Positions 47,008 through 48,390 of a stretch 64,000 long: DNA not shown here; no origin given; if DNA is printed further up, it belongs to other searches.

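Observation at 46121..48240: Protein of unknown function predicted to be induced by uncharged tRNA-Met, coupled to a Cys/Met PLP enzyme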

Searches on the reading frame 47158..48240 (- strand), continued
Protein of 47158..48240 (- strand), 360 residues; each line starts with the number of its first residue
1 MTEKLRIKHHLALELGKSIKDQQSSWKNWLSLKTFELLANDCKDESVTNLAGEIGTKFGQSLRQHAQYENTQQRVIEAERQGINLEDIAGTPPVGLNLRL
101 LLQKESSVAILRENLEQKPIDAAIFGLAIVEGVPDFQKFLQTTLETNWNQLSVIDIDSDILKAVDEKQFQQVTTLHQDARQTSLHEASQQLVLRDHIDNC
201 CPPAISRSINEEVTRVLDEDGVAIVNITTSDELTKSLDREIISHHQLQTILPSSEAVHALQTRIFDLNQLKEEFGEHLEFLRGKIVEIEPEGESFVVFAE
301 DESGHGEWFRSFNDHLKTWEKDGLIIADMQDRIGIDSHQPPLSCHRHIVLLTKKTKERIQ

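Call 77: search_protein_families(library=ncbifam, proteins=[P0085, P0088, P0095, P0096, P0086, P0077], max_evalue=0.001)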
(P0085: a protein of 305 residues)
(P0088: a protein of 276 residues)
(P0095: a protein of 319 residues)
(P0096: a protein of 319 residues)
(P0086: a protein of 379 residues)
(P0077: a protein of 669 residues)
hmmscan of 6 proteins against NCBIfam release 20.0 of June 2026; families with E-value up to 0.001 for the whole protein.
P0085 (305 aa): 1 family
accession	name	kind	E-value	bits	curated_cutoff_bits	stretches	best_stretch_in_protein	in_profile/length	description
NF040538.1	methyl_ArsM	equivalog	9.2e-05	21.8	500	1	131-184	156-209/356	arsinothricin biosynthesis methyltransferase ArsM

P0088 (276 aa): 0 families

P0095 (319 aa): 2 families
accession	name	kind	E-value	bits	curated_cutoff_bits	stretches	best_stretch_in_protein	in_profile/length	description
TIGR01934.1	MenG_MenH_UbiE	subfamily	0.00026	20.4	158.35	1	105-194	59-145/223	ubiquinone/menaquinone biosynthesis methyltransferase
NF047649.1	MTase_UXPK_star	exception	0.00086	18.4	460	0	115-189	107-180/283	methyltransferase/UXPK-star double selenoprotein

P0096 (319 aa): 0 families

P0086 (379 aa): 2 families
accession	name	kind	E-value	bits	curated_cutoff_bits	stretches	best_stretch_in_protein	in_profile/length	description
NF038261.1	rhodoquin_RquA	equivalog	7.8e-05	22.5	175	1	164-254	61-152/218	rhodoquinone biosynthesis methyltransferase RquA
NF041537.1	ArsM_AhpD_UU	exception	0.00062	18.6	510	1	195-255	122-180/345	arsenite methyltransferase/AhpD domain selenoprotein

P0077 (669 aa): 0 families

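Call 81: find_encoding_contigs(protein=P0022, flank=8000, max_places=1)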
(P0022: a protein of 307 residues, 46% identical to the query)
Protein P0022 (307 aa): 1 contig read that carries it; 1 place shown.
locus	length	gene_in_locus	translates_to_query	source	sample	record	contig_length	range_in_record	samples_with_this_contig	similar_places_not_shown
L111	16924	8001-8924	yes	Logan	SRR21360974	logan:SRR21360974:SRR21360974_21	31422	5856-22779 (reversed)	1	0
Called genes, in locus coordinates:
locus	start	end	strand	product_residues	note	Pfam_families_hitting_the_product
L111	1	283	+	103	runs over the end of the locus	-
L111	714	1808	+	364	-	PF02912:Phe_tRNA-synt_N, PF01409:tRNA-synt_2d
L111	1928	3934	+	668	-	PF03483:B3_4, PF03484:B5, PF17759:tRNA_synthFbeta, PF03147:FDX-ACB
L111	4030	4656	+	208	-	-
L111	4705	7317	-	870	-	PF00912:Transgly, PF00905:Transpeptidase, PF17957:Big_7 (weak)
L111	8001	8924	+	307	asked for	-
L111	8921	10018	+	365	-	PF01053:Cys_Met_Meta_PP, PF00155:Aminotran_1_2, PF00266:Aminotran_5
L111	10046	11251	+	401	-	PF00579:tRNA-synt_1b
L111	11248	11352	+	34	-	-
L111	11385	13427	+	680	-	PF17191:RecG_wedge, PF01336:tRNA_anti-codon (weak), PF00176:SNF2-rel_dom (weak), PF00270:DEAD, PF04851:ResIII, PF00271:Helicase_C, PF22590:Cas3-like_C_2 (weak)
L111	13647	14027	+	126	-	PF01029:NusB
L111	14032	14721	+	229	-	PF22935:RM44_endonuclase, PF14622:Ribonucleas_3_3, PF00636:Ribonuclease_3, PF00035:dsrm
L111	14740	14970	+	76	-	PF00886:Ribosomal_S16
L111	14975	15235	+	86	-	PF13083:KH_KhpA-B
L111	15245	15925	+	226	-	PF01746:tRNA_m1G_MT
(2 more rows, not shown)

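Call 82: find_encoding_contigs(protein=P0044, flank=8000, max_places=1)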
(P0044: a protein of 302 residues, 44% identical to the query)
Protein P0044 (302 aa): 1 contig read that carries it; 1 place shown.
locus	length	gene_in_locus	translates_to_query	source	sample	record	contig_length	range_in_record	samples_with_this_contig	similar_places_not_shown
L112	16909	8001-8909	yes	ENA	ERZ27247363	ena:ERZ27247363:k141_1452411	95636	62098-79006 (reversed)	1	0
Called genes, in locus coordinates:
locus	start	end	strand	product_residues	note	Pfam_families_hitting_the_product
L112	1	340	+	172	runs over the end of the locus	-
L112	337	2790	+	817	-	PF00690:Cation_ATPase_N, PF00122:E1-E2_ATPase, PF00702:Hydrolase, PF13246:Cation_ATPase, PF00689:Cation_ATPase_C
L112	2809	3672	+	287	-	-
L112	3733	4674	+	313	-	-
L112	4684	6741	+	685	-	PF02629:CoA_binding (weak), PF13380:CoA_binding_2, PF13607:Succ_CoA_lig, PF19045:Ligase_CoA_2, PF13549:ATP-grasp_5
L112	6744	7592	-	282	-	-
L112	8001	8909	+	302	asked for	-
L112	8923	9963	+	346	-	PF01053:Cys_Met_Meta_PP, PF00155:Aminotran_1_2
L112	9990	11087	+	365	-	PF00579:tRNA-synt_1b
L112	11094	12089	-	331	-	PF00579:tRNA-synt_1b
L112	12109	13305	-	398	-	PF00291:PALP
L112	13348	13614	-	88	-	PF01371:Trp_repressor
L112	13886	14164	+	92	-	PF00076:RRM_1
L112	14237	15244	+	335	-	PF01467:CTP_transf_like, PF04019:DUF359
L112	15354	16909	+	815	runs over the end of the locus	PF00133:tRNA-synt_1, PF01406:tRNA-synt_1e (faint), PF09334:tRNA-synt_1g, PF13603:tRNA-synt_1_2, PF00133:tRNA-synt_1, PF08264:Anticodon_1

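Call 83: search_protein_families(library=ncbifam, proteins=[L112:12109-13305:-, L112:11094-12089:-, L112:13348-13614:-, L112:9990-11087:+], max_evalue=0.00001)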
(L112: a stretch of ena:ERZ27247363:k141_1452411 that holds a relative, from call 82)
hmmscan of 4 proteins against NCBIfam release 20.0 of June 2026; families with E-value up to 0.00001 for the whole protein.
L112:12109-13305:- (398 aa): 23 families
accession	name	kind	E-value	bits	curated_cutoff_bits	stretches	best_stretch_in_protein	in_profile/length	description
NF010376.0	PRK13803.1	equivalog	5.5e-173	577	819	1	8-394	208-594/600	bifunctional phosphoribosylanthranilate isomerase/tryptophan synthase subunit beta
TIGR00263.1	trpB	equivalog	3.3e-172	572.9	392.45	1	11-394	1-384/385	tryptophan synthase subunit beta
NF010375.0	PRK13802.1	equivalog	5.1e-123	411.6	1386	1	10-393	276-671/695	bifunctional indole-3-glycerol phosphate synthase/tryptophan synthase subunit beta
NF009057.0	PRK12391.1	equivalog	3.9e-56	190.5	366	1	52-392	73-423/441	TrpB-like pyridoxal phosphate-dependent enzyme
TIGR01415.1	trpB_rel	hypoth_equivalog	1.6e-54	185.2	518.85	1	53-393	62-414/419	TrpB-like pyridoxal phosphate-dependent enzyme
NF006390.0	PRK08639.1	equivalog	2.6e-12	46.4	421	1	65-390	30-319/418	threonine ammonia-lyase IlvA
TIGR02079.1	THD1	equivalog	5.7e-11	41.8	440.55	1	66-265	22-207/410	threonine ammonia-lyase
NF004996.0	PRK06381.1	equivalog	7.1e-10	38.4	266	1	61-250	16-188/319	threonine synthase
NF006050.0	PRK08197.1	equivalog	9.9e-10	37.7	303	1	66-390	86-387/406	threonine synthase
NF006094.0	PRK08246.1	subfamily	3.2e-09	36.6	331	1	69-264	30-202/310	serine/threonine dehydratase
NF040741.1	ornith_OrtB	equivalog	1.2e-08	33.9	550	0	65-140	71-145/464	2-amino-4-oxopentanoate thiolase subunit OrtB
NF005292.0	PRK06815.1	equivalog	2.1e-08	33.6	371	1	72-263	32-205/320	threonine/serine dehydratase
NF052537.1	CoM_syn_XcbE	exception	1.2e-07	31.3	450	1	58-242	13-195/322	coenzyme M biosynthesis enzyme XcbE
NF052482.1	sulfolyase_CuyA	equivalog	2.6e-07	29.8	450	1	55-195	10-158/332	D-cysteate sulfo-lyase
TIGR01139.1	cysK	equivalog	2.7e-07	30.1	350.95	0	75-272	20-212/298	cysteine synthase A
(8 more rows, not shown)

L112:11094-12089:- (331 aa): 11 families
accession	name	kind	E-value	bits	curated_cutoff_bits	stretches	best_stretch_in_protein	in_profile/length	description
NF008922.0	PRK12283.1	equivalog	2.7e-75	253.7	572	2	2-170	3-173/400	tryptophan--tRNA ligase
TIGR00233.1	trpS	equivalog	5.6e-75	252.7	176.75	1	1-322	1-324/328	tryptophan--tRNA ligase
NF009207.0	PRK12556.1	equivalog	4.9e-54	183.4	479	1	2-323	3-328/332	tryptophan--tRNA ligase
NF008923.0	PRK12284.1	equivalog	1.6e-48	165.6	597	1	1-329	1-334/431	tryptophan--tRNA ligase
NF008927.0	PRK12285.1-4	equivalog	6.6e-27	94.5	478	1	4-294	75-365/385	tryptophan--tRNA ligase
NF008925.0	PRK12285.1-2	equivalog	4e-23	82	451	1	5-294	65-356/365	tryptophan--tRNA ligase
NF006330.0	PRK08560.1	equivalog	8e-23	81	220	1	6-298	36-338/342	tyrosine--tRNA ligase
NF008924.0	PRK12285.1-1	equivalog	3e-21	76.1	644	1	6-296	77-363/381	tryptophan--tRNA ligase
NF008926.0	PRK12285.1-3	equivalog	7.5e-11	41.6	320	1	4-165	67-229/429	tryptophan--tRNA ligase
TIGR00234.1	tyrS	equivalog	3.7e-10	39.5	113.8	1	3-218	36-257/406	tyrosine--tRNA ligase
NF008928.0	PRK12285.1-5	equivalog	2.1e-08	33.2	891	1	5-162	95-250/530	tryptophan--tRNA ligase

L112:13348-13614:- (88 aa): 3 families
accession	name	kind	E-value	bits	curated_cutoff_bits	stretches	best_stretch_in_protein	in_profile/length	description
TIGR01321.1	TrpR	equivalog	1.2e-13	51.2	67.25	1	4-75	8-80/94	trp operon repressor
TIGR02531.1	yecD_yerC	hypoth_equivalog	8.4e-12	45.4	42.2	1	4-75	4-75/88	YerC/YecD family TrpR-related protein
TIGR01884.1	cas_HTH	subfamily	8.8e-06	25.2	60.2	1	15-81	118-187/202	CRISPR-associated CARF protein Csa3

L112:9990-11087:+ (365 aa): 9 families
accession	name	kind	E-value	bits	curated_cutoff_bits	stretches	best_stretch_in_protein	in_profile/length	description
NF006330.0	PRK08560.1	equivalog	6.2e-114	380.6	220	1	1-348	1-331/342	tyrosine--tRNA ligase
TIGR00234.1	tyrS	equivalog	3e-30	105.6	113.8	1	3-348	3-388/406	tyrosine--tRNA ligase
TIGR00233.1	trpS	equivalog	2.3e-27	96.1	176.75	1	34-262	4-220/328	tryptophan--tRNA ligase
NF008925.0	PRK12285.1-2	equivalog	4.2e-20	72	451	1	23-269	53-285/365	tryptophan--tRNA ligase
NF008927.0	PRK12285.1-4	equivalog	1.9e-13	50.2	478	1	27-265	68-290/385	tryptophan--tRNA ligase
NF008926.0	PRK12285.1-3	equivalog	7.2e-09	35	320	0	234-262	317-345/429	tryptophan--tRNA ligase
NF008924.0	PRK12285.1-1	equivalog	7.8e-09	35.2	644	1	27-261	68-281/381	tryptophan--tRNA ligase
NF008922.0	PRK12283.1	equivalog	3.7e-08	32.7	572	1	37-194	8-163/400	tryptophan--tRNA ligase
NF008923.0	PRK12284.1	equivalog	1e-06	27.9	597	1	50-258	22-225/431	tryptophan--tRNA ligase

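Call 86: find_encoding_contigs(protein=P0085, flank=7000, max_places=2)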
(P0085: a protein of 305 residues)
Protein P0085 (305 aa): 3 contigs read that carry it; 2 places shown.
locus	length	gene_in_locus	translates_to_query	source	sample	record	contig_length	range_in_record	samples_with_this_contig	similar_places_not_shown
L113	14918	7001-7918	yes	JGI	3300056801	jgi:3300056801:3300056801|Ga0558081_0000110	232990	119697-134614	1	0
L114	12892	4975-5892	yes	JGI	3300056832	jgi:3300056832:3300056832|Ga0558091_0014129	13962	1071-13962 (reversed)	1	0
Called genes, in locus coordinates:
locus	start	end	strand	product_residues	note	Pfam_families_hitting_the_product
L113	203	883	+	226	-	PF03544:TonB_C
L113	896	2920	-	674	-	PF02065:Melibiase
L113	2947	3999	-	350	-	PF20583:DUF6786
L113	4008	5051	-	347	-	PF06379:RhaT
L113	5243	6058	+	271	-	PF00106:adh_short, PF08659:KR, PF23441:SDR, PF13561:adh_short_C2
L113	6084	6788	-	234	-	PF00392:GntR, PF07729:FCD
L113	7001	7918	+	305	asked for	PF08241:Methyltransf_11 (weak)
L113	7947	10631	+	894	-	PF00501:AMP-binding, PF13193:AMP-binding_C, PF00550:PP-binding, PF00975:Thioesterase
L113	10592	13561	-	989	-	PF02837:Glyco_hydro_2_N (weak), PF00703:Glyco_hydro_2, PF02836:Glyco_hydro_2_C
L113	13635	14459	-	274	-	PF00106:adh_short, PF01370:Epimerase (faint), PF08659:KR (weak), PF13561:adh_short_C2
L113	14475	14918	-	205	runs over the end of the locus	PF01081:Aldolase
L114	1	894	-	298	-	?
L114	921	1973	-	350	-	PF20583:DUF6786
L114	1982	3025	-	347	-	PF06379:RhaT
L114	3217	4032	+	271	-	PF00106:adh_short, PF08659:KR, PF23441:SDR, PF13561:adh_short_C2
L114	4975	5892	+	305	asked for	PF08241:Methyltransf_11 (weak)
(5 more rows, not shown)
